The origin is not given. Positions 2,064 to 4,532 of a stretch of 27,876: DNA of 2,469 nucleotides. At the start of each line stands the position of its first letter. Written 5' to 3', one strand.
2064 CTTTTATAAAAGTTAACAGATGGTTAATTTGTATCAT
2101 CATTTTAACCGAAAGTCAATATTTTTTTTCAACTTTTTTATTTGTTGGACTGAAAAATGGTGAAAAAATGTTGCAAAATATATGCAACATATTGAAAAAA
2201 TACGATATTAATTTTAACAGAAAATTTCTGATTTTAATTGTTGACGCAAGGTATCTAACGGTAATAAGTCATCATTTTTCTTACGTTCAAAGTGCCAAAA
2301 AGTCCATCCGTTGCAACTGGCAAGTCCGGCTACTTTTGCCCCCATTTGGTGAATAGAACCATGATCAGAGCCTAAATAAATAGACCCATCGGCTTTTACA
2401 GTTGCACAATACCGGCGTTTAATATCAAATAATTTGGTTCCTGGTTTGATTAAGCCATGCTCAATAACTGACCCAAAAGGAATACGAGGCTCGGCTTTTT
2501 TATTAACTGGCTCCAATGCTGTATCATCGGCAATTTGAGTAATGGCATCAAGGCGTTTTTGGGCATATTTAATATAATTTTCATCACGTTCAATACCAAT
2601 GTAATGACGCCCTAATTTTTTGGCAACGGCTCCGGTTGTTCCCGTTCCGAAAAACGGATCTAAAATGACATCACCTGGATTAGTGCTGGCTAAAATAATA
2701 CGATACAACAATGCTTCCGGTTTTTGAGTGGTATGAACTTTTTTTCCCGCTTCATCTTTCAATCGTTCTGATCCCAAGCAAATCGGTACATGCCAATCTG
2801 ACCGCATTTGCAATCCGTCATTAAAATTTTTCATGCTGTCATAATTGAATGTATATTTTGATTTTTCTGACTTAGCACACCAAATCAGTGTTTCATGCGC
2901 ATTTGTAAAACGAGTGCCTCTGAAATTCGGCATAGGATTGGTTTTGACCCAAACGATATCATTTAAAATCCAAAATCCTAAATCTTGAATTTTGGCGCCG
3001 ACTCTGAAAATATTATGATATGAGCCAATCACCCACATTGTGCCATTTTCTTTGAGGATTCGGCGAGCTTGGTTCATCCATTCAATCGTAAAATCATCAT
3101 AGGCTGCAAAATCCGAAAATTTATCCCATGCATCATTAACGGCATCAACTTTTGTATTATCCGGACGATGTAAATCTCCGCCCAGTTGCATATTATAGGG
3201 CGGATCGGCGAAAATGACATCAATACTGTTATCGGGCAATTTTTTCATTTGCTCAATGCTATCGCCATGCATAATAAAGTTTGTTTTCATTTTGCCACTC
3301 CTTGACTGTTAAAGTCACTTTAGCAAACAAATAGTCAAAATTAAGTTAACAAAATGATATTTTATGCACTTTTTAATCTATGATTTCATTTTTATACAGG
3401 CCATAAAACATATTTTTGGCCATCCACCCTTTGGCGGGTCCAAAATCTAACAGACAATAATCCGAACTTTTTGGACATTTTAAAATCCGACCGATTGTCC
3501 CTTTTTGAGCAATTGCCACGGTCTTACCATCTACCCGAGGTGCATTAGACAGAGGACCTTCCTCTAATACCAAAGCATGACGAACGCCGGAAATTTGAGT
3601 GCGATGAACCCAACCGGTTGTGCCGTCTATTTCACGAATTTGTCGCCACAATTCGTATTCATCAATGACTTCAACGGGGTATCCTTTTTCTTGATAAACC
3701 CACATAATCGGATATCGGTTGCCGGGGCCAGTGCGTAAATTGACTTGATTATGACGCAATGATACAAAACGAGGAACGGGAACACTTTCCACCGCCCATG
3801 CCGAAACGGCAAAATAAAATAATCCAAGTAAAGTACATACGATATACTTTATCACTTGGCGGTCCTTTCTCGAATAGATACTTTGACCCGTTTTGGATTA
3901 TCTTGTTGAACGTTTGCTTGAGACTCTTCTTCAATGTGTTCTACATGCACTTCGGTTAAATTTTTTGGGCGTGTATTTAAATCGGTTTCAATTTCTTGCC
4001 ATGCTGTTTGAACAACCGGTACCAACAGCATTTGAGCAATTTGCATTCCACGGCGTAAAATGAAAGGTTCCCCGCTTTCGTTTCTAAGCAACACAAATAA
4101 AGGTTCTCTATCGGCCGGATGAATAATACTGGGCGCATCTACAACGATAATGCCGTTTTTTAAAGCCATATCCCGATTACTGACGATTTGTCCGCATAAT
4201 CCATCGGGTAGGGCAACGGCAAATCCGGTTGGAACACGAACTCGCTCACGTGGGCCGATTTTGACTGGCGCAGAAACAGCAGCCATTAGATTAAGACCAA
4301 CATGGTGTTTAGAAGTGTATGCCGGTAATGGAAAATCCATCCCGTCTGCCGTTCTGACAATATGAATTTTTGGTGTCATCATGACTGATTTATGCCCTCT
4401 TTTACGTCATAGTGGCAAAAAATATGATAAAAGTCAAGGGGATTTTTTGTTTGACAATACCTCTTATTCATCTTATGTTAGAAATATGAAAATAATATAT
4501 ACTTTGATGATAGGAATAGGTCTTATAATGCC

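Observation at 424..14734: Three dispersed Arg(+1) prepilin-like genes with modular heads, each behind a candidate switch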

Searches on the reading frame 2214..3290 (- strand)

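Call 11: search_protein_families(library=pfam, proteins=[window:2214-3290:-], max_evalue=0.001)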
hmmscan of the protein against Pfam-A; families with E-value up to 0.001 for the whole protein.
window:2214-3290:- (358 aa): 4 families
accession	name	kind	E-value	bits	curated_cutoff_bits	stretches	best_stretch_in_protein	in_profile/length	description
PF01555.25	N6_N4_Mtase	-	9.6e-70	235.4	26.7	1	23-245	1-221/221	DNA methylase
PF18755.6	RAMA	-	6.2e-16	58.7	35.2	1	262-353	11-102/107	Restriction Enzyme Adenine Methylase Associated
PF13847.12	Methyltransf_31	-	1.6e-05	25.1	27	0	205-247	3-48/145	Methyltransferase domain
PF01170.24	UPF0020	-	0.00025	21.2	22.3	0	200-245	23-65/197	RMKL-like, methyltransferase domain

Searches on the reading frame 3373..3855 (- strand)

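Call 11: search_protein_families(library=pfam, proteins=[window:3373-3855:-], max_evalue=0.001)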
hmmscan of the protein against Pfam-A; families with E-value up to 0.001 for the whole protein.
window:3373-3855:- (160 aa): 2 families
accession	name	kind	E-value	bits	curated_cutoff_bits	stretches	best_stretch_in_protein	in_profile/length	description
PF06347.19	SH3_4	-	2e-18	66.3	24.1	1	36-90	3-56/56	Bacterial SH3 domain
PF08239.17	SH3_3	-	4.3e-11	43.3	27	1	37-85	2-50/54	Bacterial SH3 domain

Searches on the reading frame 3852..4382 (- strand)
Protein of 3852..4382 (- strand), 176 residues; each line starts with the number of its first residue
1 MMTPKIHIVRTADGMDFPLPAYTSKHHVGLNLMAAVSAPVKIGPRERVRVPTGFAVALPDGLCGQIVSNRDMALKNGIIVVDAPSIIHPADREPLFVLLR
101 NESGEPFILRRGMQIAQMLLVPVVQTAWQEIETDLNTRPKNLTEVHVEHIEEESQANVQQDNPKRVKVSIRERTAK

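Call 11: search_protein_families(library=pfam, proteins=[window:3852-4382:-], max_evalue=0.001)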
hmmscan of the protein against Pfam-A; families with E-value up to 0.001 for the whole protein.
window:3852-4382:- (176 aa): 2 families
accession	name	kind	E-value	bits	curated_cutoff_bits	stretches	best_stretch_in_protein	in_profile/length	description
PF00692.24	dUTPase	-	6.7e-12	45.7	22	1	17-133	3-114/129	dUTPase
PF22769.1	DCD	-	1.5e-05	25.6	27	1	51-120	82-150/153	dCTP deaminase-like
